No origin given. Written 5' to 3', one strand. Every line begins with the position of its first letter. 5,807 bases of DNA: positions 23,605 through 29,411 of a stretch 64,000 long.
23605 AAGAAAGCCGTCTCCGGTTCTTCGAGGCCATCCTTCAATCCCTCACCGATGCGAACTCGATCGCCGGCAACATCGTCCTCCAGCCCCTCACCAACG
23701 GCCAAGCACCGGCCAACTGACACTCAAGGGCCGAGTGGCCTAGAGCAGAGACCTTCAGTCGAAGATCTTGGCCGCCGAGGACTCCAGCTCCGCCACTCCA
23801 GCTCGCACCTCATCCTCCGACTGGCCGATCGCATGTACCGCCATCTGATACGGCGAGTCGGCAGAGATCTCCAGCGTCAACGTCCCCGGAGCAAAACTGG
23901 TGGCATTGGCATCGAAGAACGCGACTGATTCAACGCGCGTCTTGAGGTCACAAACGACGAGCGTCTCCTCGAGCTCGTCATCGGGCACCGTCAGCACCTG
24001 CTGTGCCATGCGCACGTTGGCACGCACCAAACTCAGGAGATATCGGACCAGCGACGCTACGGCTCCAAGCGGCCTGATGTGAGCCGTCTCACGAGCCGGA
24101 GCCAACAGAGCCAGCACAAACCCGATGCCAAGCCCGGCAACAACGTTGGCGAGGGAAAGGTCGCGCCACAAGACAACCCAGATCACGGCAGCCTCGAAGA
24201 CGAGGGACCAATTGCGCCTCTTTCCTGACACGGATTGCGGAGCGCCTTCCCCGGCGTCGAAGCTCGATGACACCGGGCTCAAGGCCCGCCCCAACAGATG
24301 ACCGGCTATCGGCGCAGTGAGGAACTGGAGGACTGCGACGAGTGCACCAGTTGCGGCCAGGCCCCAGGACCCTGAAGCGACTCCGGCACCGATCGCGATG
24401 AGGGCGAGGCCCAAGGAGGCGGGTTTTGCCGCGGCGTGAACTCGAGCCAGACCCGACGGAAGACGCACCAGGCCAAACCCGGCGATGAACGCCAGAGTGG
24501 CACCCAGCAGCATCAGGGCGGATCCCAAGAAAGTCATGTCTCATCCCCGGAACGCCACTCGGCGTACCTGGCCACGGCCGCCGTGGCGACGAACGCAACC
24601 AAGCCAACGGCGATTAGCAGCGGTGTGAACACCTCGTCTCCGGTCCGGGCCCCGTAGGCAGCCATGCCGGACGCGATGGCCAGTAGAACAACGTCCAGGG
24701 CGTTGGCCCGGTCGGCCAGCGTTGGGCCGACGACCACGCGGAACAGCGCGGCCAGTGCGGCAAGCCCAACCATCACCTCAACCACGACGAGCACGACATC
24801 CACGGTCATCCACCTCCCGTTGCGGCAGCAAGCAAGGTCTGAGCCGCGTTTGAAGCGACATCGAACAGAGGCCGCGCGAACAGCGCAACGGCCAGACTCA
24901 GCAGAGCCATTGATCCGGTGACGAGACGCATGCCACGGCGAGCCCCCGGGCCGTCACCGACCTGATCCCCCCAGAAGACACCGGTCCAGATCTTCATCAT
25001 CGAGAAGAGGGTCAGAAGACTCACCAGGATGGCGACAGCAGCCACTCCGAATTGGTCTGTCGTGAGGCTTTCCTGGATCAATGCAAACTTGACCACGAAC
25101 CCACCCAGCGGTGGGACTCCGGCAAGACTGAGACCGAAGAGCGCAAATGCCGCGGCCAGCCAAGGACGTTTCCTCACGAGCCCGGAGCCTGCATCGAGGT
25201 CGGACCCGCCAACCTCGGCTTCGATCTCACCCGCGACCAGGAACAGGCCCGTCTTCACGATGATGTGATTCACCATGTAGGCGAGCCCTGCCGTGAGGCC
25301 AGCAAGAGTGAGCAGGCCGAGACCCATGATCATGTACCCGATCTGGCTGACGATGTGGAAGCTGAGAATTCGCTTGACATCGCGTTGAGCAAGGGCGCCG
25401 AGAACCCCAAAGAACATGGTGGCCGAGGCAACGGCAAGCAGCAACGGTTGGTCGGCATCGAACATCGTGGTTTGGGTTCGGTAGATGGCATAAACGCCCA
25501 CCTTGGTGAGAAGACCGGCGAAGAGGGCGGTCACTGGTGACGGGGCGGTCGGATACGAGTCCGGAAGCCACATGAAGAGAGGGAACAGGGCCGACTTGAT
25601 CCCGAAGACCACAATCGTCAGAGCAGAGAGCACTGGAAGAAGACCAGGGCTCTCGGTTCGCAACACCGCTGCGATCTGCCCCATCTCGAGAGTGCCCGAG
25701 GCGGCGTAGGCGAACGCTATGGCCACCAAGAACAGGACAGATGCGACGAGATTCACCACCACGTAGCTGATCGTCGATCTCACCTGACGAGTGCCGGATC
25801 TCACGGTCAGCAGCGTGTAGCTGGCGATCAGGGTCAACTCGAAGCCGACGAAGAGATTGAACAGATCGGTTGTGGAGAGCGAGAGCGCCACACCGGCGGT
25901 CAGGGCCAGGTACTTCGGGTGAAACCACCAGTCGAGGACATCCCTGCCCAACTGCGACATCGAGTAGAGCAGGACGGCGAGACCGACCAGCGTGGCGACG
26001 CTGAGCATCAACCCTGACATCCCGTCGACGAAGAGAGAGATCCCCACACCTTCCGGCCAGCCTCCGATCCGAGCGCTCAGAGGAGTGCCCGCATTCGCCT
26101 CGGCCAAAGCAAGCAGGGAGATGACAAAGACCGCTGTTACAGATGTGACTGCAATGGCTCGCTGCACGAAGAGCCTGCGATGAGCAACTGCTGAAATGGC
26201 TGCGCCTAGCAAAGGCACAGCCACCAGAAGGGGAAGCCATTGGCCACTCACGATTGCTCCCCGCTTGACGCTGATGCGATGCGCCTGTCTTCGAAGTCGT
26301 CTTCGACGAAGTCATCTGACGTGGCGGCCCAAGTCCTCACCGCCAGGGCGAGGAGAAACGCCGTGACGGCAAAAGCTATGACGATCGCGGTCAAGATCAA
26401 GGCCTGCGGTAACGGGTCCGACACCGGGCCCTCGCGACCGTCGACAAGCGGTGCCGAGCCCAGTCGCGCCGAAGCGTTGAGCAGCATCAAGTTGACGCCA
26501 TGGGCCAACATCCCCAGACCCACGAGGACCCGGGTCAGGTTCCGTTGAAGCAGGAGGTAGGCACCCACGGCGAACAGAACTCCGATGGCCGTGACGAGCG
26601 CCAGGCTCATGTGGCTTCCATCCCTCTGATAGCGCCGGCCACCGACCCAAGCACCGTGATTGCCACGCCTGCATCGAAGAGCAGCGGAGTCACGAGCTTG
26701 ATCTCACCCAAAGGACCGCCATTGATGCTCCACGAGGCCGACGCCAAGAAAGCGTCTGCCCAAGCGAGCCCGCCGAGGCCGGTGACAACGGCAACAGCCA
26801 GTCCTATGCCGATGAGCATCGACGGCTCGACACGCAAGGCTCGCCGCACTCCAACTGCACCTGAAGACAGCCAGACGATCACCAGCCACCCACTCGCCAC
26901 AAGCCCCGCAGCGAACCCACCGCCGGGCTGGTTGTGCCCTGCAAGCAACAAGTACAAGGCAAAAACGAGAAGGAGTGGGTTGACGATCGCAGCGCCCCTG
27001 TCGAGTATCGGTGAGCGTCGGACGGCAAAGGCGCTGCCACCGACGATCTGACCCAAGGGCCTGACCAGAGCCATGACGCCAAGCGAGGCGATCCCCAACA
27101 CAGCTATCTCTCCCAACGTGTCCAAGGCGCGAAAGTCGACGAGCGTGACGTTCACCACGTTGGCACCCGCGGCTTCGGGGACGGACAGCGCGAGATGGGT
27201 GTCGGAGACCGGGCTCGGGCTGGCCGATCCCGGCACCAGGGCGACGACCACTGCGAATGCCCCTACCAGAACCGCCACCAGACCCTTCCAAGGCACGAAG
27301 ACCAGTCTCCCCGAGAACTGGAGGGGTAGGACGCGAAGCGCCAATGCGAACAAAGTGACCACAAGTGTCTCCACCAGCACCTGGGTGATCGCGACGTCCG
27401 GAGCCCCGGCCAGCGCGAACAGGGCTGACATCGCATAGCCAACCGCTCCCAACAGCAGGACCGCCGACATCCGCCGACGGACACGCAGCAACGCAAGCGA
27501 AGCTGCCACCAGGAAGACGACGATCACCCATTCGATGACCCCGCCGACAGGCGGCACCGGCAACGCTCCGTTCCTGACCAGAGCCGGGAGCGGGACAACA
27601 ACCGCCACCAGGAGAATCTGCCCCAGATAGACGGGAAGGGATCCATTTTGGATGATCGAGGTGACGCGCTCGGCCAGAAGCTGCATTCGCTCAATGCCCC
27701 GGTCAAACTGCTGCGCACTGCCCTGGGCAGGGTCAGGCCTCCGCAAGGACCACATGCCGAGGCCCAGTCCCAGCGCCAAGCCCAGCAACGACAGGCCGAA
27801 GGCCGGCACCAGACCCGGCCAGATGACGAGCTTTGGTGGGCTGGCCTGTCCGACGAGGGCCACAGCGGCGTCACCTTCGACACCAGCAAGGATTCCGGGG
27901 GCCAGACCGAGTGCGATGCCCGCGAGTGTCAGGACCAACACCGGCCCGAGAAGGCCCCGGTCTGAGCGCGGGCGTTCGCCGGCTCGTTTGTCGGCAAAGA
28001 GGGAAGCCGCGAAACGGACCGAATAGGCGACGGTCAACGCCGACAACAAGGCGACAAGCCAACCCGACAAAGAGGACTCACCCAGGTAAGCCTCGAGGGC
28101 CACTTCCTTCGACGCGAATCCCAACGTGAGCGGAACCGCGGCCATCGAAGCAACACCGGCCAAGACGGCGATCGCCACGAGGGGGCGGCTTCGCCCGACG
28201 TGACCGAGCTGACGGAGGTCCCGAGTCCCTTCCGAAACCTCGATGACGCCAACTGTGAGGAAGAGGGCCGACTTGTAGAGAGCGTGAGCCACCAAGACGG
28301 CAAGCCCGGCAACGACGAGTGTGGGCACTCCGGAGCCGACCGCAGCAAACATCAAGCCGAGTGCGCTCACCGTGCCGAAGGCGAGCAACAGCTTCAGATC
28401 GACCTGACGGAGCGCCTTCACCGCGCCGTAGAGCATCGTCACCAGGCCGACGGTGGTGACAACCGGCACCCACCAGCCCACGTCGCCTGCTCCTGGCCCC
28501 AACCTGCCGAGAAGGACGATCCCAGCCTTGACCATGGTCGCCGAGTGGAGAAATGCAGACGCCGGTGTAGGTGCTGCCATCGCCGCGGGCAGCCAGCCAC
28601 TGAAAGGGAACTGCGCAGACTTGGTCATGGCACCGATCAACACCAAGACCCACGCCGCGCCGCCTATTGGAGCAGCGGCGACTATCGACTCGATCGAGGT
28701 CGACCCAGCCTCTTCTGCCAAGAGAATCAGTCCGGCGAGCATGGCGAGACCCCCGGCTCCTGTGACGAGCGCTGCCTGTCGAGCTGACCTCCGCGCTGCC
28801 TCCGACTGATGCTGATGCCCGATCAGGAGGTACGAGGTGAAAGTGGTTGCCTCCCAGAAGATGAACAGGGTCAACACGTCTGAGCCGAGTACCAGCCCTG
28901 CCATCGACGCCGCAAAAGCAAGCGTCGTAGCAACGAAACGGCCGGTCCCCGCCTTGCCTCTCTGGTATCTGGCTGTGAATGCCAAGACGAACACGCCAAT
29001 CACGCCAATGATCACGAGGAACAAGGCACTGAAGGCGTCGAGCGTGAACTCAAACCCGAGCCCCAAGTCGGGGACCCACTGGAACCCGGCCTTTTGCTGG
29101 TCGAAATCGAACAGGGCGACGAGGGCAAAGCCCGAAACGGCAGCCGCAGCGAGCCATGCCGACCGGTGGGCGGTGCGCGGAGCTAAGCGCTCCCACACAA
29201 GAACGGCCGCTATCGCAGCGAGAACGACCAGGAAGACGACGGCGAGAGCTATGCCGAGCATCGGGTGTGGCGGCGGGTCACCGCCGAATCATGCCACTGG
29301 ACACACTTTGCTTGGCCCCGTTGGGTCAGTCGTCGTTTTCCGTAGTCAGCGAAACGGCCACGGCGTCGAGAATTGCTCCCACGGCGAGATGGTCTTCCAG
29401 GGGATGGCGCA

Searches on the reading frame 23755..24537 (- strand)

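Call 31: search_protein_families(library=pfam, proteins=[window:23755-24537:-], max_evalue=0.001)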
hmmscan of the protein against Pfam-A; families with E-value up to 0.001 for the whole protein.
window:23755-24537:- (260 aa): 2 families
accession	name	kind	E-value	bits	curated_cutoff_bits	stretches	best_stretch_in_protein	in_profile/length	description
PF01899.21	MNHE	-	1.4e-18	67.5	27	1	117-253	5-140/145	Na+/H+ ion antiporter subunit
PF03334.19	PhaG_MnhG_YufB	-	1.5e-16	60.8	23.4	1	8-85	1-78/80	Na+/H+ antiporter subunit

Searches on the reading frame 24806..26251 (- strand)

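Call 31: search_protein_families(library=pfam, proteins=[window:24806-26251:-], max_evalue=0.001)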
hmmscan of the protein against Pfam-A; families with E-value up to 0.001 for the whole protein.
window:24806-26251:- (481 aa): 2 families
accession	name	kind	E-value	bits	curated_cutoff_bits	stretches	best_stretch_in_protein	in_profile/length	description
PF00361.26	Proton_antipo_M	-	1.9e-57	195.2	21.5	1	128-413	2-293/294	NADH:quinone oxidoreductase/Mrp antiporter, TM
PF00662.26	Proton_antipo_N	-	0.00018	21.8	24.5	1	70-99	10-39/51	NADH-Ubiquinone oxidoreductase (complex I), chain 5 N-terminus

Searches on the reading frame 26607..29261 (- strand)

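Call 31: search_protein_families(library=pfam, proteins=[window:26607-29261:-], max_evalue=0.001)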
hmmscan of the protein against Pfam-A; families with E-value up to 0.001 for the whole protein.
window:26607-29261:- (884 aa): 5 families
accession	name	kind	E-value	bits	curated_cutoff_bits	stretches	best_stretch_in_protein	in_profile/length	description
PF00361.26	Proton_antipo_M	-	6.9e-53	180.2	21.5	1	127-408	2-292/294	NADH:quinone oxidoreductase/Mrp antiporter, TM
PF04039.18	MnhB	-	3.9e-26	92.2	22.5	1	753-874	2-125/127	Domain related to MnhB subunit of Na+/H+ antiporter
PF13244.11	MbhD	-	4.7e-17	62.3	27.2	1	582-646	1-66/67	MBH, subunit D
PF20501.3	MbhE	-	5e-16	59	27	1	662-734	9-82/98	MBH, subunit E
PF00662.26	Proton_antipo_N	-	3.7e-05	24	24.5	1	64-109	5-50/51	NADH-Ubiquinone oxidoreductase (complex I), chain 5 N-terminus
